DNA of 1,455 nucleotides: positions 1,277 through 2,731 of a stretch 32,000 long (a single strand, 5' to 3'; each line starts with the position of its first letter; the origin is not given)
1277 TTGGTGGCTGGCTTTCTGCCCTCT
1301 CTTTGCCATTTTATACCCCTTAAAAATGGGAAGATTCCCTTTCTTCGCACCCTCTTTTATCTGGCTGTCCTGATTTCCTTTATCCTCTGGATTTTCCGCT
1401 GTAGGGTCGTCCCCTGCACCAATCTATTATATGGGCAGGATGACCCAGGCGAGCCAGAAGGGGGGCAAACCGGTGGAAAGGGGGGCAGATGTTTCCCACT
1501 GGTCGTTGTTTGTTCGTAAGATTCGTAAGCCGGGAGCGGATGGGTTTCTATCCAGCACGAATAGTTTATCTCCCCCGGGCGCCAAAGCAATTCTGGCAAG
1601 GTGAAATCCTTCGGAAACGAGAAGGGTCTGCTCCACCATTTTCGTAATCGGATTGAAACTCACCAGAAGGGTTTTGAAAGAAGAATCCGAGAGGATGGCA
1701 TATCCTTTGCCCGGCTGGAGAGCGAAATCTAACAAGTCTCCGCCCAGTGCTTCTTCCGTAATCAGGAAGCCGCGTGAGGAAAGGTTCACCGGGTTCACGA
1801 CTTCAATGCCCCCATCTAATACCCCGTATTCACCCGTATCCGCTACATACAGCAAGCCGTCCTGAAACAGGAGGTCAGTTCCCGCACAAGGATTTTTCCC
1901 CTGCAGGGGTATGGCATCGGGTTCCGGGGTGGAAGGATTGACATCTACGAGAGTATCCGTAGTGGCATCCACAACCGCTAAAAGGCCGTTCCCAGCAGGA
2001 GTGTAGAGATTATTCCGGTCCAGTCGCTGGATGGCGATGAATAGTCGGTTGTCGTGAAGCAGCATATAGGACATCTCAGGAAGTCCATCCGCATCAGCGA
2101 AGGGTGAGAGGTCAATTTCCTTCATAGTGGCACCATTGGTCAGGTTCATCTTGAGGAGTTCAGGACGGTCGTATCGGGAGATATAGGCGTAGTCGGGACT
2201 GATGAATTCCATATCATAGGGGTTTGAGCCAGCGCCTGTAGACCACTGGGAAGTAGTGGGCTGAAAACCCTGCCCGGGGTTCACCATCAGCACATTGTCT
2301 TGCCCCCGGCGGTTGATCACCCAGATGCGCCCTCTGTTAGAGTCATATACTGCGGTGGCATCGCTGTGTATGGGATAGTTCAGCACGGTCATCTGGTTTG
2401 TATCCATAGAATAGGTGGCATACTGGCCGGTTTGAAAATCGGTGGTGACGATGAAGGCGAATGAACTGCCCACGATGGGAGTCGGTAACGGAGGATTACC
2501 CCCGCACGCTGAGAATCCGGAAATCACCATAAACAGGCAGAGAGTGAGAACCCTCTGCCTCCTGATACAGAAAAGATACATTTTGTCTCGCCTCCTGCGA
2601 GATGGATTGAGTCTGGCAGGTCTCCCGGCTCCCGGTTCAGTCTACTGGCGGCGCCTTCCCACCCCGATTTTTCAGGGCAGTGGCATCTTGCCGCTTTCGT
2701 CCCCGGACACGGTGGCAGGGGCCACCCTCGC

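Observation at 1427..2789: Cobalamin riboswitch controlling a single orphan beta-propeller-like lipoprotein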

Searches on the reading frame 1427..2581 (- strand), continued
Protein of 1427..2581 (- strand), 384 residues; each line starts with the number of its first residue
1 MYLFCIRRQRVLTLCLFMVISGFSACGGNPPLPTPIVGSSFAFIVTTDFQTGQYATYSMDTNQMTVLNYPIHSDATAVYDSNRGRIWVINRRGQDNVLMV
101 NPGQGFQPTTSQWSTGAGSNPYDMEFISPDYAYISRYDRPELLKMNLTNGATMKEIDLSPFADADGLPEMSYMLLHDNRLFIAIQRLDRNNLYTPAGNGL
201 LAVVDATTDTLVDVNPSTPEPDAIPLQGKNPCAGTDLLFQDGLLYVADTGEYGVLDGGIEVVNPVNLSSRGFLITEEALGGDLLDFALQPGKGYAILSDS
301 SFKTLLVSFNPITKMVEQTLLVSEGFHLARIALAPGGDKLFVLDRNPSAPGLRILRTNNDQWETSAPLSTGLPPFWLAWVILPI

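Call 67: search_protein_families(library=ncbifam, proteins=[L001:7785-9902:+, L017:467-2554:+, L026:7863-9986:+, L075:1447-3609:+, L044:7707-9842:+, L026:5498-6877:+, L026:6859-7866:+, L041:11053-12510:+], max_evalue=0.001)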
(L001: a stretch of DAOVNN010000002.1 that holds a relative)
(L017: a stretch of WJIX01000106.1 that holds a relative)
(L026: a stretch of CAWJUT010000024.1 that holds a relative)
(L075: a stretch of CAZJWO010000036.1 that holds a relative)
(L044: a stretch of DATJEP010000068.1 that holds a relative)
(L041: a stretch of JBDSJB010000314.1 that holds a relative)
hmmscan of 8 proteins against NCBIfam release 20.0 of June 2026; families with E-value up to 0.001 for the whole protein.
L001:7785-9902:+ (705 aa): 21 families
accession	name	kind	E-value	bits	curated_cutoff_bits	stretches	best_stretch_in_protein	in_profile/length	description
NF038079.1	TonB_sider_MxcH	equivalog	8.8e-43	146.4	925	2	84-240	137-291/792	TonB-dependent siderophore myxochelin receptor MxcH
TIGR01779.1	TonB-B12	equivalog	1.2e-26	93.4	599.7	2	94-221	61-185/614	TonB-dependent vitamin B12 receptor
TIGR01783.1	TonB-siderophor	subfamily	4.5e-26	91.7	223.5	2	411-688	360-624/649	TonB-dependent siderophore receptor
TIGR01785.1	TonB-hemin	subfamily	9.1e-26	90.5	316.85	2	400-703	353-675/677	TonB-dependent heme/hemoglobin receptor family protein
NF007926.1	PRK10641.1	equivalog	1.2e-23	83.6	836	2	92-251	58-215/617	TonB-dependent vitamin B12 receptor BtuB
TIGR01786.1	TonB-hemlactrns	subfamily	1.5e-21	76.5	323.75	2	462-600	435-593/719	TonB-dependent hemoglobin/transferrin/lactoferrin family receptor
NF041535.1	TonB_rec_PqqU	equivalog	1.2e-09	37.1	1200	1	115-213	65-153/676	TonB-dependent receptor PqqU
NF010011.0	PRK13484.1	equivalog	1.8e-08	33.2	1197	1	479-622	431-584/682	IreA family TonB-dependent siderophore receptor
NF007478.2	PRK10064.1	equivalog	1.7e-07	29.9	745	1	86-190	55-161/663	catecholate siderophore receptor CirA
TIGR01782.1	TonB-Xanth-Caul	subfamily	2.3e-07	29.5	310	1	99-187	44-134/868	TonB-dependent receptor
NF010010.0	PRK13483.1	equivalog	9.7e-07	27.1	927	0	479-615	418-565/660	ligand-gated channel protein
NF007465.0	PRK10044.1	equivalog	7.4e-06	24.4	803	1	96-186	97-186/726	ferrichrome porin FhuA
NF010651.0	PRK14050.1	equivalog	9.4e-06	24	884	1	101-186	103-185/730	TonB-dependent siderophore receptor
NF049946.1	TonB_dep_CU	exception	1.2e-05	23.9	700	1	94-187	77-170/683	TonB-dependent receptor, CU motif-type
NF010012.0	PRK13486.1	equivalog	9.4e-05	20.9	924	1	89-188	53-159/696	TonB-dependent receptor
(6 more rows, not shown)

L017:467-2554:+ (695 aa): 20 families
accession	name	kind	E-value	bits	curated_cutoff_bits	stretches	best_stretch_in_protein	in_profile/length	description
NF038079.1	TonB_sider_MxcH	equivalog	7.7e-38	130.1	925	2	68-202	134-264/792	TonB-dependent siderophore myxochelin receptor MxcH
TIGR01779.1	TonB-B12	equivalog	6.1e-33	114.2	599.7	2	49-208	28-185/614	TonB-dependent vitamin B12 receptor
TIGR01783.1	TonB-siderophor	subfamily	7.8e-22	77.6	223.5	2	84-211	21-141/649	TonB-dependent siderophore receptor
NF007926.1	PRK10641.1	equivalog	3.6e-21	75.4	836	2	81-219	60-195/617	TonB-dependent vitamin B12 receptor BtuB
TIGR01786.1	TonB-hemlactrns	subfamily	1.3e-20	73.3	323.75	2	451-636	439-640/719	TonB-dependent hemoglobin/transferrin/lactoferrin family receptor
TIGR01785.1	TonB-hemin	subfamily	9.4e-18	64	316.85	2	51-171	3-126/677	TonB-dependent heme/hemoglobin receptor family protein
NF041535.1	TonB_rec_PqqU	equivalog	2.4e-13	49.3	1200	1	102-204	65-157/676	TonB-dependent receptor PqqU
NF049946.1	TonB_dep_CU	exception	1.1e-10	40.4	700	1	49-224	42-221/683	TonB-dependent receptor, CU motif-type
NF010010.0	PRK13483.1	equivalog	2.2e-10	39.2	927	1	461-609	415-574/660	ligand-gated channel protein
NF010012.0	PRK13486.1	equivalog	8.6e-08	31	924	1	456-608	423-577/696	TonB-dependent receptor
NF010651.0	PRK14050.1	equivalog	1.2e-07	30.3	884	1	93-176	108-188/730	TonB-dependent siderophore receptor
NF049944.1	TonB_dep_PUIUD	equivalog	3.1e-07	29.1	850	1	43-197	34-194/686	TonB-dependent receptor, PUIUD motif-type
NF010011.0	PRK13484.1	equivalog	1e-06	27.3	1197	1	460-604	427-581/682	IreA family TonB-dependent siderophore receptor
NF007465.0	PRK10044.1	equivalog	1.5e-06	26.7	803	1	89-174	103-187/726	ferrichrome porin FhuA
TIGR01782.1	TonB-Xanth-Caul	subfamily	2e-06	26.4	310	0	94-173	52-133/868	TonB-dependent receptor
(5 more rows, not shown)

L026:7863-9986:+ (707 aa): 23 families
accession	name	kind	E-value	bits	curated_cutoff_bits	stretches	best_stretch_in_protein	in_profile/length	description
NF038079.1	TonB_sider_MxcH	equivalog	1e-49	169.3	925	2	38-201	107-266/792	TonB-dependent siderophore myxochelin receptor MxcH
TIGR01779.1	TonB-B12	equivalog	1.1e-32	113.4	599.7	2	81-206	61-186/614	TonB-dependent vitamin B12 receptor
TIGR01783.1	TonB-siderophor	subfamily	3.4e-31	108.6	223.5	2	77-281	16-199/649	TonB-dependent siderophore receptor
TIGR01785.1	TonB-hemin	subfamily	2.6e-29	102.2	316.85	2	394-575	365-558/677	TonB-dependent heme/hemoglobin receptor family protein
TIGR01786.1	TonB-hemlactrns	subfamily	6.2e-27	94.3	323.75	2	394-568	392-570/719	TonB-dependent hemoglobin/transferrin/lactoferrin family receptor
NF007926.1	PRK10641.1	equivalog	7.5e-21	74.3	836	2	82-193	61-171/617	TonB-dependent vitamin B12 receptor BtuB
NF049947.1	TonB_dep_PCPU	exception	1.5e-20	72.9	800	2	19-216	8-211/685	TonB-dependent receptor, PCPU motif-type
NF010010.0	PRK13483.1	equivalog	1.8e-15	56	927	2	446-601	403-569/660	ligand-gated channel protein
NF049944.1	TonB_dep_PUIUD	equivalog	2.5e-14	52.6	850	1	38-209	30-209/686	TonB-dependent receptor, PUIUD motif-type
NF007478.2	PRK10064.1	equivalog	1.2e-11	43.6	745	1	78-177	60-161/663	catecholate siderophore receptor CirA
TIGR01782.1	TonB-Xanth-Caul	subfamily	1.5e-11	43.4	310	1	84-198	42-158/868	TonB-dependent receptor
NF041535.1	TonB_rec_PqqU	equivalog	7.1e-10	37.8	1200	1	448-606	423-580/676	TonB-dependent receptor PqqU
NF049945.1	TonB_dep_FCYXU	equivalog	2.9e-09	36.1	825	1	21-220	9-217/697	TonB-dependent receptor, FCYXU motif-type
NF010038.0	PRK13513.1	equivalog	3e-08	32.7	942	1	81-199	68-189/659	ligand-gated channel protein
NF010650.0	PRK14049.1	equivalog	1.6e-06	26.6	904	0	82-179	99-193/729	ferrioxamine B receptor precursor protein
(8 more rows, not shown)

L075:1447-3609:+ (720 aa): 10 families
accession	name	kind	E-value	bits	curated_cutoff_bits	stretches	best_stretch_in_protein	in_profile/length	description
NF038079.1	TonB_sider_MxcH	equivalog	2e-27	95.6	925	1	63-213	94-246/792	TonB-dependent siderophore myxochelin receptor MxcH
TIGR01779.1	TonB-B12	equivalog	9e-21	74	599.7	2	116-220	64-168/614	TonB-dependent vitamin B12 receptor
TIGR01783.1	TonB-siderophor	subfamily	2.5e-16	59.5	223.5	2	468-676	400-603/649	TonB-dependent siderophore receptor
TIGR01785.1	TonB-hemin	subfamily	1.1e-14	53.9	316.85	1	396-614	327-570/677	TonB-dependent heme/hemoglobin receptor family protein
NF007926.1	PRK10641.1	equivalog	1.1e-13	50.6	836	1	116-220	63-168/617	TonB-dependent vitamin B12 receptor BtuB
TIGR01786.1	TonB-hemlactrns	subfamily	1.1e-10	40.5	323.75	1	464-591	426-567/719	TonB-dependent hemoglobin/transferrin/lactoferrin family receptor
NF010012.0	PRK13486.1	equivalog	8.6e-08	31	924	0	515-632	463-578/696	TonB-dependent receptor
TIGR01782.1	TonB-Xanth-Caul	subfamily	1.7e-07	29.9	310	1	117-229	43-158/868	TonB-dependent receptor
NF041535.1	TonB_rec_PqqU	equivalog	3.4e-05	22.3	1200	1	91-241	11-167/676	TonB-dependent receptor PqqU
NF010010.0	PRK13483.1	equivalog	4.8e-05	21.5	927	0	55-210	9-167/660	ligand-gated channel protein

L044:7707-9842:+ (711 aa): 13 families
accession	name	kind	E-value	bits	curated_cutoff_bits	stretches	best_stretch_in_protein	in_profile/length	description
NF038079.1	TonB_sider_MxcH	equivalog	2.6e-39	134.9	925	2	49-217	100-269/792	TonB-dependent siderophore myxochelin receptor MxcH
TIGR01779.1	TonB-B12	equivalog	2.5e-35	122.1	599.7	2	97-219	62-186/614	TonB-dependent vitamin B12 receptor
TIGR01783.1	TonB-siderophor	subfamily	3.3e-29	102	223.5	2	95-221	17-139/649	TonB-dependent siderophore receptor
NF007926.1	PRK10641.1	equivalog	4.9e-20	71.6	836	2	98-213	62-178/617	TonB-dependent vitamin B12 receptor BtuB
TIGR01786.1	TonB-hemlactrns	subfamily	9.5e-17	60.6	323.75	1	391-577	365-564/719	TonB-dependent hemoglobin/transferrin/lactoferrin family receptor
TIGR01785.1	TonB-hemin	subfamily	4.7e-16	58.4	316.85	1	422-577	373-546/677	TonB-dependent heme/hemoglobin receptor family protein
TIGR01782.1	TonB-Xanth-Caul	subfamily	2.8e-10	39.1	310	1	99-206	42-151/868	TonB-dependent receptor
NF010651.0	PRK14050.1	equivalog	3.2e-07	28.8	884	1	95-191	94-188/730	TonB-dependent siderophore receptor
NF007465.0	PRK10044.1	equivalog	7.9e-07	27.6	803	1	96-193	95-192/726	ferrichrome porin FhuA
NF010650.0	PRK14049.1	equivalog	2.5e-05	22.7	904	0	94-199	96-200/729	ferrioxamine B receptor precursor protein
NF041676.1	FecA_OM_dicitr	equivalog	0.00011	20.3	1100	1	99-219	151-277/773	TonB-dependent Fe(3+) dicitrate receptor FecA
NF049946.1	TonB_dep_CU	exception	0.00018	20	700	1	94-190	72-171/683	TonB-dependent receptor, CU motif-type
NF010010.0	PRK13483.1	equivalog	0.00066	17.8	927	0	94-192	64-166/660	ligand-gated channel protein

L026:5498-6877:+ (459 aa): 1 family
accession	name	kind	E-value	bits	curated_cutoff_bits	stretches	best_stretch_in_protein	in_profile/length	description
NF033206.1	ScyE_fam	subfamily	1.7e-05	24.5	80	0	66-152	227-317/333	ScyD/ScyE family protein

L026:6859-7866:+ (335 aa): 1 family
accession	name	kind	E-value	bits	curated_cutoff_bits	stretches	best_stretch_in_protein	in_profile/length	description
NF033170.0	lipo_LIC13355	subfamily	1.2e-07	31.2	120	1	87-163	78-156/273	LIC_13355 family lipoprotein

L041:11053-12510:+ (485 aa): 0 families

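Call 68: search_protein_families(library=pfam, alignment_id=A2, max_evalue=0.1)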
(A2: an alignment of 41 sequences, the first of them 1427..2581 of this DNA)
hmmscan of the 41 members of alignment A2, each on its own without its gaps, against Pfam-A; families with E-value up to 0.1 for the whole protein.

A. member 1, window:1427-2581:- (384 aa): 1 family
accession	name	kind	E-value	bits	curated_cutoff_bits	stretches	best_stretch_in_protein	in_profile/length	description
PF01436.27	NHL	-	0.073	13.6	20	0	234-250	6-21/28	NHL repeat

B. families by the number of members that match (of 41 scanned): 7 families
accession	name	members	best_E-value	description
PF01436.27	NHL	4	0.0031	NHL repeat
PF21959.2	DUF6923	4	0.012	Repeat of unknown function (DUF6923)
PF21775.3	PutA_1st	4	0.035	PutA, RHH domain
PF18462.6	DUF5612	2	0.0023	Domain of unknown function (DUF5612)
PF13360.13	PQQ_2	2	0.0041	Outer membrane protein assembly factor BamB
PF02239.22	Cytochrom_D1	1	0.014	Cytochrome D1 heme domain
PF05096.18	Glu_cyclase_2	1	0.037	Glutamine cyclotransferase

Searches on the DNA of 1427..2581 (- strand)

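Call 19: search_rna_families(sources=[L005, L017, L028, L039, L046, L058, L071, L022, L001, L003, L015, L045, L072, L038, L032, L010, L013, L062], threshold=gathering)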
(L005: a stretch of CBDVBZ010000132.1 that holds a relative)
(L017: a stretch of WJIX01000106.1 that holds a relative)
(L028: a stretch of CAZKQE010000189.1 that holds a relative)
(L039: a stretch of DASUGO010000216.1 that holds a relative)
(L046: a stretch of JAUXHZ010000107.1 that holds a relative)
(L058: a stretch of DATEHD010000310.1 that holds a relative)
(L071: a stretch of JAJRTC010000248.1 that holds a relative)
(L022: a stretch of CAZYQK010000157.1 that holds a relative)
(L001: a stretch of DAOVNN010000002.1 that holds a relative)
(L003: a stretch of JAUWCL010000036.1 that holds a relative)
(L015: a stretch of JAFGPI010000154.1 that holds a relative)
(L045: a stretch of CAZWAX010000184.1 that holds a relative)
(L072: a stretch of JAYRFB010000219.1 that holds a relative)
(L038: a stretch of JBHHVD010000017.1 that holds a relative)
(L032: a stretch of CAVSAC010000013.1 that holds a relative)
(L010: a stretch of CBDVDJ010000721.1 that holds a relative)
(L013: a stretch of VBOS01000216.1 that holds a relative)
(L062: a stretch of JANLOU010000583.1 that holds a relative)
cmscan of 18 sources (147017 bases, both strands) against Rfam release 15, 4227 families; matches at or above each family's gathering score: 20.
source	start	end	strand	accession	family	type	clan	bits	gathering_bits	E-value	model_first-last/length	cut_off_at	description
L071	1155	1348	+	RF00174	Cobalamin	Cis-reg; riboswitch;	CL00101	118.8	31.5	8e-29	1-189/189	no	Cobalamin riboswitch aptamer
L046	1826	2009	+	RF00174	Cobalamin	Cis-reg; riboswitch;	CL00101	115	31.5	9.5e-28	1-189/189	no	Cobalamin riboswitch aptamer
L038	7580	7760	+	RF00174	Cobalamin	Cis-reg; riboswitch;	CL00101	113.2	31.5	3.1e-27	1-189/189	no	Cobalamin riboswitch aptamer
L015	7436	7615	+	RF00174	Cobalamin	Cis-reg; riboswitch;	CL00101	104.5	31.5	9.6e-25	1-189/189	no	Cobalamin riboswitch aptamer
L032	7631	7813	+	RF00174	Cobalamin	Cis-reg; riboswitch;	CL00101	104.2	31.5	1.2e-24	1-189/189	no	Cobalamin riboswitch aptamer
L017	260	444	+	RF00174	Cobalamin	Cis-reg; riboswitch;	CL00101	101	31.5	1e-23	1-189/189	no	Cobalamin riboswitch aptamer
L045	4867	5059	+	RF00174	Cobalamin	Cis-reg; riboswitch;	CL00101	100.2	31.5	1.7e-23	1-189/189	no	Cobalamin riboswitch aptamer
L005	4675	4879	+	RF00174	Cobalamin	Cis-reg; riboswitch;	CL00101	96.6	31.5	1.8e-22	1-189/189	no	Cobalamin riboswitch aptamer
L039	1659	1846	+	RF00174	Cobalamin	Cis-reg; riboswitch;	CL00101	90.1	31.5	1.3e-20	1-189/189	no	Cobalamin riboswitch aptamer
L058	1197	1386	+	RF00174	Cobalamin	Cis-reg; riboswitch;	CL00101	84.1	31.5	6.7e-19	1-189/189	no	Cobalamin riboswitch aptamer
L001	7496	7625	+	RF00174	Cobalamin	Cis-reg; riboswitch;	CL00101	83.2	31.5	1.2e-18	1-189/189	no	Cobalamin riboswitch aptamer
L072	7550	7688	+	RF00174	Cobalamin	Cis-reg; riboswitch;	CL00101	80.8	31.5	6e-18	47-167/189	no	Cobalamin riboswitch aptamer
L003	7482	7612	+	RF00174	Cobalamin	Cis-reg; riboswitch;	CL00101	80.4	31.5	7.6e-18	1-189/189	no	Cobalamin riboswitch aptamer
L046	494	567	-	RF00005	tRNA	Gene; tRNA;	CL00001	76.1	29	1.5e-14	1-71/71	no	tRNA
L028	1931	2124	+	RF00174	Cobalamin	Cis-reg; riboswitch;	CL00101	72.3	31.5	1.6e-15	14-177/189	no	Cobalamin riboswitch aptamer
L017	4003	4077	-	RF00005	tRNA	Gene; tRNA;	CL00001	68.5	29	1.8e-12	1-71/71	no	tRNA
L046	340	412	-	RF00005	tRNA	Gene; tRNA;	CL00001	63.4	29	4.7e-11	1-71/71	no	tRNA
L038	5204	5277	+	RF00005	tRNA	Gene; tRNA;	CL00001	63.2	29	5.2e-11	1-71/71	no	tRNA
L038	4669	4755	+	RF00005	tRNA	Gene; tRNA;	CL00001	61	29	2.2e-10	1-71/71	no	tRNA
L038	4567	4651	+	RF00005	tRNA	Gene; tRNA;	CL00001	47.5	29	1.1e-06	1-71/71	no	tRNA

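Call 47: search_rna_families(sources=[L162, L163, L057, L067, L079, L011, L012, L024, L048, L007], threshold=gathering)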
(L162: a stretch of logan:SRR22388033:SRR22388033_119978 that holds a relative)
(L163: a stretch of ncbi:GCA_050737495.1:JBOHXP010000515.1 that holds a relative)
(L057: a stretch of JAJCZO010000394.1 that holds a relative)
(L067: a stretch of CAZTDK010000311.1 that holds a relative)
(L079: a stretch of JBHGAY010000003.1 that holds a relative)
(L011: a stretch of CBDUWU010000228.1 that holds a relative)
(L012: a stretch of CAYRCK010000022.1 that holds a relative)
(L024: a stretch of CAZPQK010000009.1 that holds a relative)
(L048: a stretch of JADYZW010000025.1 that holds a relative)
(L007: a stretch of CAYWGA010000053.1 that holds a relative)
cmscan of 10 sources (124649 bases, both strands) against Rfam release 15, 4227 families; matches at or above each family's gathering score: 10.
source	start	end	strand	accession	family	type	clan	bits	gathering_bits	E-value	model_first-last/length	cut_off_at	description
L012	226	407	+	RF00174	Cobalamin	Cis-reg; riboswitch;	CL00101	110.5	31.5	1.6e-26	1-189/189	no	Cobalamin riboswitch aptamer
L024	7611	7783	+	RF00174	Cobalamin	Cis-reg; riboswitch;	CL00101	99.3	31.5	2.6e-23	1-189/189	no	Cobalamin riboswitch aptamer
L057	6685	6890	-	RF00174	Cobalamin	Cis-reg; riboswitch;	CL00101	98.9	31.5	3.4e-23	1-189/189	no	Cobalamin riboswitch aptamer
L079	7190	7377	+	RF00174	Cobalamin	Cis-reg; riboswitch;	CL00101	94.7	31.5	5.4e-22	1-189/189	no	Cobalamin riboswitch aptamer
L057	7511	7711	+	RF00174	Cobalamin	Cis-reg; riboswitch;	CL00101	88.1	31.5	4.1e-20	1-189/189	no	Cobalamin riboswitch aptamer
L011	1670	1834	+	RF00174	Cobalamin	Cis-reg; riboswitch;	CL00101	85.4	31.5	2.4e-19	1-189/189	no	Cobalamin riboswitch aptamer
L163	839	1085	+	RF00174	Cobalamin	Cis-reg; riboswitch;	CL00101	80.6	31.5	5.7e-18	1-189/189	no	Cobalamin riboswitch aptamer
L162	7721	7985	+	RF00174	Cobalamin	Cis-reg; riboswitch;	CL00101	77.4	31.5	4.7e-17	1-189/189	no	Cobalamin riboswitch aptamer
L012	9241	9315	-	RF00005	tRNA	Gene; tRNA;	CL00001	69.8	29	6.9e-13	1-71/71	no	tRNA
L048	1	130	+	RF00174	Cobalamin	Cis-reg; riboswitch;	CL00101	68.4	31.5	1.8e-14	60-189/189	5'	Cobalamin riboswitch aptamer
